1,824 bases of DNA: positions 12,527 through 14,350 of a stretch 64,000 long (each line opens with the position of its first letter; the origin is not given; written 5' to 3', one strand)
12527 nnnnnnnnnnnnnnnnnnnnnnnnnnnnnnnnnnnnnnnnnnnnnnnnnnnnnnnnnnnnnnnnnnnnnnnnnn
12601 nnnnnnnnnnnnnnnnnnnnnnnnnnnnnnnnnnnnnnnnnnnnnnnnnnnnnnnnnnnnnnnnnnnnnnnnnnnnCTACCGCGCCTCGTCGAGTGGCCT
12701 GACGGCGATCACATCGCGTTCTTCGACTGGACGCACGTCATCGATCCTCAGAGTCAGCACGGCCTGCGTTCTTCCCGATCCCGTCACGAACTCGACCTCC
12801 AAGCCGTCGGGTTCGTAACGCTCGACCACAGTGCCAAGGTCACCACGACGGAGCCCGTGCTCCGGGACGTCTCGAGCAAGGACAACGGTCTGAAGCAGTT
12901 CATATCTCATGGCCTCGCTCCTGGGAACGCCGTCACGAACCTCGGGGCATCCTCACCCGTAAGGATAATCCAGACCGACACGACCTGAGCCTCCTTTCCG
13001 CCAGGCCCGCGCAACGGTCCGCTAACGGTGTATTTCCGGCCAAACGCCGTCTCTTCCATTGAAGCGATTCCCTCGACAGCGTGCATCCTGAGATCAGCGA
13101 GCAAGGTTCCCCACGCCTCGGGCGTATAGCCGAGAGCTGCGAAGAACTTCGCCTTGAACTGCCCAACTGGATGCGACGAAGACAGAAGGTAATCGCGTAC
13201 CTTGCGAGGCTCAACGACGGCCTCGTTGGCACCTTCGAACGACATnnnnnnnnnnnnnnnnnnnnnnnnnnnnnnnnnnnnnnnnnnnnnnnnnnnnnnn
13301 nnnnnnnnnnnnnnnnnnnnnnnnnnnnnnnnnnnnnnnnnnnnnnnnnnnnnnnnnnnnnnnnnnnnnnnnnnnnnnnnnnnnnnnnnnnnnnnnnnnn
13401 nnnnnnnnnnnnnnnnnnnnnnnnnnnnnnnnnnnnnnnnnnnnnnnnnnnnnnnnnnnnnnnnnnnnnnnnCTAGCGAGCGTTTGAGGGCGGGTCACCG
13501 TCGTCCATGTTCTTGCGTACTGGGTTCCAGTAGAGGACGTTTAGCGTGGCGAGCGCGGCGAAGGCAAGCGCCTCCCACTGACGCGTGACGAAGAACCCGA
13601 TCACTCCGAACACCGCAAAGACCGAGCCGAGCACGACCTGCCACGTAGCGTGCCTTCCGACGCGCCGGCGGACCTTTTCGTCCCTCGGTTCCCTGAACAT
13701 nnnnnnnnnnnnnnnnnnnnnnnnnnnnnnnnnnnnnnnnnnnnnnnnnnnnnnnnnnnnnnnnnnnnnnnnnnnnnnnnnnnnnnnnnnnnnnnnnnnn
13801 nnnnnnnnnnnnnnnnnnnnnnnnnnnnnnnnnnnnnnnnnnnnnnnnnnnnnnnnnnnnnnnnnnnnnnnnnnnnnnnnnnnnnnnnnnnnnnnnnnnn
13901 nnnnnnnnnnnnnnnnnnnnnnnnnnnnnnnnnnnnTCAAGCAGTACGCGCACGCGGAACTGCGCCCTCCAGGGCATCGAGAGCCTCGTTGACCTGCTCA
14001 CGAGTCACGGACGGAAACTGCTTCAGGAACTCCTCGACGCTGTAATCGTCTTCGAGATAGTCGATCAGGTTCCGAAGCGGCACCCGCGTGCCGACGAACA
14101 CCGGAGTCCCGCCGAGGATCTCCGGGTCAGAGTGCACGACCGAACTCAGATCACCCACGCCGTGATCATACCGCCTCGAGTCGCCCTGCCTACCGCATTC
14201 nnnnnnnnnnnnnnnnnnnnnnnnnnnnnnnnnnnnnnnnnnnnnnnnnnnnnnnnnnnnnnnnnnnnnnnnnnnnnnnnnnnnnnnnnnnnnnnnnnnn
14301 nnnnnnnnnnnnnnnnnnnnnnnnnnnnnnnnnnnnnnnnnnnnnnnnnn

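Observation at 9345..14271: Island of same-strand small genes dominated by toxin-antitoxin-like pairs, wedged between nuoA and a cell-envelope operon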

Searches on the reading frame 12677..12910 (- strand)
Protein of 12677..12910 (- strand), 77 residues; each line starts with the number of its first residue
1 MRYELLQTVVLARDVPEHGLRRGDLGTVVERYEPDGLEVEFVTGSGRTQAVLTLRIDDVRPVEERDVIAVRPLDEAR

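Call 3: search_protein_families(library=pfam, proteins=[window:12677-12910:-], max_evalue=0.01)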
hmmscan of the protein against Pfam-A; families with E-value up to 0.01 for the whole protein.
window:12677-12910:- (77 aa): 1 family
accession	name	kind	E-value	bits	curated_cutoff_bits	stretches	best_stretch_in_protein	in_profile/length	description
PF16277.11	DUF4926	-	3.8e-20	71.5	29.1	1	5-60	1-56/57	Domain of unknown function (DUF4926)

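Call 25: search_protein_families(library=ncbifam, proteins=[window:12677-12910:-], max_evalue=0.01)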
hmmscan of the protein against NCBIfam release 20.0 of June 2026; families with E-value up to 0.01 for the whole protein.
window:12677-12910:- (77 aa): 0 families

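Call 26: search_protein_families(library=padloc, proteins=[window:12677-12910:-], max_evalue=0.01)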
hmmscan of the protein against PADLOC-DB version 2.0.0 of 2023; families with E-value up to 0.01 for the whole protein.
window:12677-12910:- (77 aa): 0 families

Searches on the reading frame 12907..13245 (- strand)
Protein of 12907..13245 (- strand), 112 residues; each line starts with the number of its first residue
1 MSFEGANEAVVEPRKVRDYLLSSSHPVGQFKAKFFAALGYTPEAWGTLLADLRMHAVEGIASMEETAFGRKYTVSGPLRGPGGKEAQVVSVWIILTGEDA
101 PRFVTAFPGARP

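Call 3: search_protein_families(library=pfam, proteins=[window:12907-13245:-], max_evalue=0.01)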
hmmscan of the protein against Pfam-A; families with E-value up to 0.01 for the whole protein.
window:12907-13245:- (112 aa): 2 families
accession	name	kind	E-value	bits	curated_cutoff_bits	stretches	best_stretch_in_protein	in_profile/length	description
PF21814.2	DUF6883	-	2.2e-30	105.6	27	1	6-109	5-109/110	Domain of unknown function (DUF6883)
PF16826.10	DUF5076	-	0.0017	18.7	25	1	40-64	37-61/84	Domain of unknown function (DUF5076)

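Call 25: search_protein_families(library=ncbifam, proteins=[window:12907-13245:-], max_evalue=0.01)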
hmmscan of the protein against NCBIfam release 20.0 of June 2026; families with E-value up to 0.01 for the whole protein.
window:12907-13245:- (112 aa): 0 families

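Call 26: search_protein_families(library=padloc, proteins=[window:12907-13245:-], max_evalue=0.01)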
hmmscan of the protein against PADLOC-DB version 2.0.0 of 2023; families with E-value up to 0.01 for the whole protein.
window:12907-13245:- (112 aa): 0 families

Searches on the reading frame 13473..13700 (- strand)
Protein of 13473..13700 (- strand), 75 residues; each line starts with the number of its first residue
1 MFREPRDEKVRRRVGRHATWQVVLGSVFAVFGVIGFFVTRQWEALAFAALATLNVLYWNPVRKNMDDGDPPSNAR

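Call 3: search_protein_families(library=pfam, proteins=[window:13473-13700:-], max_evalue=0.01)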
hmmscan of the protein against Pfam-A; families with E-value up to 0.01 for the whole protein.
window:13473-13700:- (75 aa): 0 families

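Call 25: search_protein_families(library=ncbifam, proteins=[window:13473-13700:-], max_evalue=0.01)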
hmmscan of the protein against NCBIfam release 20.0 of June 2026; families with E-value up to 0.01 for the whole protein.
window:13473-13700:- (75 aa): 0 families

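Call 26: search_protein_families(library=padloc, proteins=[window:13473-13700:-], max_evalue=0.01)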
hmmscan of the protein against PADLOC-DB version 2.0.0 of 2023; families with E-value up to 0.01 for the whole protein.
window:13473-13700:- (75 aa): 0 families

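Call 51: search_protein_families(library=pfam, proteins=[window:13476-13700:-], max_evalue=10)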
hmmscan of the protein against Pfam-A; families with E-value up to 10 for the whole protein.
seq(75 aa): 2 families
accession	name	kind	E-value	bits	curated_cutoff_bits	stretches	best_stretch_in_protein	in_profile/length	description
PF24838.2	8xMP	-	0.062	13.6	30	1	4-58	9-67/136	Octameric membrane protein family (8xMP)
PF25587.1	Rv2743c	-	0.28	11.2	27.7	1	3-53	15-68/237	Rv2743c family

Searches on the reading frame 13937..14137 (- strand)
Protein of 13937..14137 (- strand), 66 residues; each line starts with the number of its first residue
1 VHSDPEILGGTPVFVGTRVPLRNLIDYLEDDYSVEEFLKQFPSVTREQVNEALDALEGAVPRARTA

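Call 25: search_protein_families(library=ncbifam, proteins=[window:13937-14137:-], max_evalue=0.01)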
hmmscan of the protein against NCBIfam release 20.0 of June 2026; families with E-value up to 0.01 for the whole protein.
window:13937-14137:- (66 aa): 0 families

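Call 26: search_protein_families(library=padloc, proteins=[window:13937-14137:-], max_evalue=0.01)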
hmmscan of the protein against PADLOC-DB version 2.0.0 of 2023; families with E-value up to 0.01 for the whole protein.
window:13937-14137:- (66 aa): 0 families

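Call 52: find_homologous_proteins(query=window:13937-14137:-)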
Query window:13937-14137:- (66 aa): 7987 proteins with E <= 0.001 among 8000 candidates; the best 120 are listed.
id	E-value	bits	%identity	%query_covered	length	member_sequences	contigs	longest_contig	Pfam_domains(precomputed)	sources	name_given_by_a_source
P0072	1.0e-35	138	100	100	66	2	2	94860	PF04255.21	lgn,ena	-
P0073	3.8e-35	136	98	100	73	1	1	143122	PF04255.21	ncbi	ncbi:MAG TPA: DUF433 domain-containing protein [Actinomycetota bacterium]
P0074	1.8e-30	121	88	100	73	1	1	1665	PF04255.21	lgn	-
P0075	1.8e-30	121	88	100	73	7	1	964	PF04255.21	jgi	jgi:uncharacterized protein (DUF433 family)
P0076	4.8e-30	120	88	100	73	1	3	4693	PF04255.21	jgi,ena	-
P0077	5.0e-29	116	86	100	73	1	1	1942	PF04255.21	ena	-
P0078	5.3e-29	116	83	100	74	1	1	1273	PF04255.21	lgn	-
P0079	7.3e-29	116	82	100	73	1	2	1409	PF04255.21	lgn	-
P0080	1.5e-28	115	82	100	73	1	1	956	PF04255.21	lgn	-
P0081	3.8e-28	114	82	100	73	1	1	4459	PF04255.21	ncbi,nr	ncbi:MAG: DUF433 domain-containing protein [Actinobacteria bacterium]|nr:DUF433 domain-containing pr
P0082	3.9e-28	114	80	100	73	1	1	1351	PF04255.21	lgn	-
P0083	7.6e-28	113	79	100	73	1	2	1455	PF04255.21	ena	-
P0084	1.0e-27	112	82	100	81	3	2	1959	PF04255.21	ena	-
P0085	1.4e-27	112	80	100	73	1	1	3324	PF04255.21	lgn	-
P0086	1.5e-27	112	82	100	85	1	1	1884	PF04255.21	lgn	-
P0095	1.8e-26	108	79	100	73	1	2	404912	PF04255.21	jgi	jgi:uncharacterized protein (DUF433 family)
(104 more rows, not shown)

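Call 53: find_encoding_contigs(protein=P0076, flank=2500, max_places=3)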
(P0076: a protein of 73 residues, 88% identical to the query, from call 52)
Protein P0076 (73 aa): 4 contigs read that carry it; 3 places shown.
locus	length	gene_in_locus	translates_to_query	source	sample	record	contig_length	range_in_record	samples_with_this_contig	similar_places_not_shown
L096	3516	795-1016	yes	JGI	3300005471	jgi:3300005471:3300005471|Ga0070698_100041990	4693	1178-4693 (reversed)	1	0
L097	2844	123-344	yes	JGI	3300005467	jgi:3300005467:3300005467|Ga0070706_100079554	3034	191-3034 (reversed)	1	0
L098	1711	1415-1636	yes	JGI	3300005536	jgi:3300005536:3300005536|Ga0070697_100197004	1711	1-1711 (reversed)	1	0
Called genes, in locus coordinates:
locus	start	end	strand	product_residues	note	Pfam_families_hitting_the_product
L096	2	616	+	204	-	?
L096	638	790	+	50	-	-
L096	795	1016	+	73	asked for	PF04255:DUF433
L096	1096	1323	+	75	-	-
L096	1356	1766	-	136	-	PF01451:LMWPc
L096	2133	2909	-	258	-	-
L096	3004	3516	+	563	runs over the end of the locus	?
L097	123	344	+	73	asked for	PF04255:DUF433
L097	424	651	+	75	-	-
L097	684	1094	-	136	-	PF01451:LMWPc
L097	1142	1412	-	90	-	-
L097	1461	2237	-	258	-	-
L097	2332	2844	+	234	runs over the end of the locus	?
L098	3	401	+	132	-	?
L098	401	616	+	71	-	-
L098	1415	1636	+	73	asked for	PF04255:DUF433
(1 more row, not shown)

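Call 54: find_encoding_contigs(protein=P0095, flank=4000, max_places=2)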
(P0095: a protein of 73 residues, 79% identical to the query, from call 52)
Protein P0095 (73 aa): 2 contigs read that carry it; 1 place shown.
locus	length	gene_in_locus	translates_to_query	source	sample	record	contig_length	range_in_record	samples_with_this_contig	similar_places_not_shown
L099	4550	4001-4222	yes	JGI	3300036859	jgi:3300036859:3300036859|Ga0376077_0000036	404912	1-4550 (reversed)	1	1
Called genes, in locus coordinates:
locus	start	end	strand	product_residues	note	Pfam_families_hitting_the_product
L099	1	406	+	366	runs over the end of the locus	PF00383:dCMP_cyt_deam_1, PF14437:MafB19-deam, PF01872:RibD_C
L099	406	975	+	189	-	PF00677:Lum_binding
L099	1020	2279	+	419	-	PF00926:DHBP_synthase, PF00925:GTP_cyclohydro2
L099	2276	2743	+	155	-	PF00885:DMRL_synthase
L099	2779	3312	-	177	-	PF19502:DUF6036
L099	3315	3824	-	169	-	PF12728:HTH_17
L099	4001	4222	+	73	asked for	PF04255:DUF433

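Call 58: search_protein_families(library=pfam, proteins=[L096:1000-1323:+, L099:3315-3824:-, L099:2779-3312:-], max_evalue=0.01)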
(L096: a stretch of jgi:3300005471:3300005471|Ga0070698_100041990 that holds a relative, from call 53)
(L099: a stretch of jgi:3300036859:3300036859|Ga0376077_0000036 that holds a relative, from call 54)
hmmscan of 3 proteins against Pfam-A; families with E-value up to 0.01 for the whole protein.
L096:1000-1323:+ (107 aa): 2 families
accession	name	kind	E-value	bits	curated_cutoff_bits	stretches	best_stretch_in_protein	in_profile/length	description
PF18478.7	PIN_10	-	1.9e-08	34.7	26.2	1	1-73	1-82/84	PIN like domain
PF18480.7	DUF5615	-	1.4e-06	28.6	23.8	1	1-93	1-94/110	Domain of unknown function (DUF5615)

L099:3315-3824:- (169 aa): 1 family
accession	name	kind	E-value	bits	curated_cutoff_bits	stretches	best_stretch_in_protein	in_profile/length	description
PF12728.13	HTH_17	-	2e-10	41.2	27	1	11-55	1-45/51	Helix-turn-helix domain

L099:2779-3312:- (177 aa): 1 family
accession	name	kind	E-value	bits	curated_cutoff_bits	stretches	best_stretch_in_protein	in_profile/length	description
PF19502.5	DUF6036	-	1.2e-10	41.9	23.6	1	16-168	16-146/164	Nucleotidyltransferase of unknown function (DUF6036)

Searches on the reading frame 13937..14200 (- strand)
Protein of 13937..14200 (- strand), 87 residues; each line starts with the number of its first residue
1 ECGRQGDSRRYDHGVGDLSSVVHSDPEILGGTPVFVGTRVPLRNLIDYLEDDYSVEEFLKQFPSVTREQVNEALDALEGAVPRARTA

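Call 3: search_protein_families(library=pfam, proteins=[window:13937-14200:-], max_evalue=0.01)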
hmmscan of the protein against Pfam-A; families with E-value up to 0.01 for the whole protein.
window:13937-14200:- (87 aa): 1 family
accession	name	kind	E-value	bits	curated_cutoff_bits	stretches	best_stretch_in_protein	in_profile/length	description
PF04255.20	DUF433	-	6.9e-18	64.7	23.6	1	23-74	2-53/56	Protein of unknown function (DUF433)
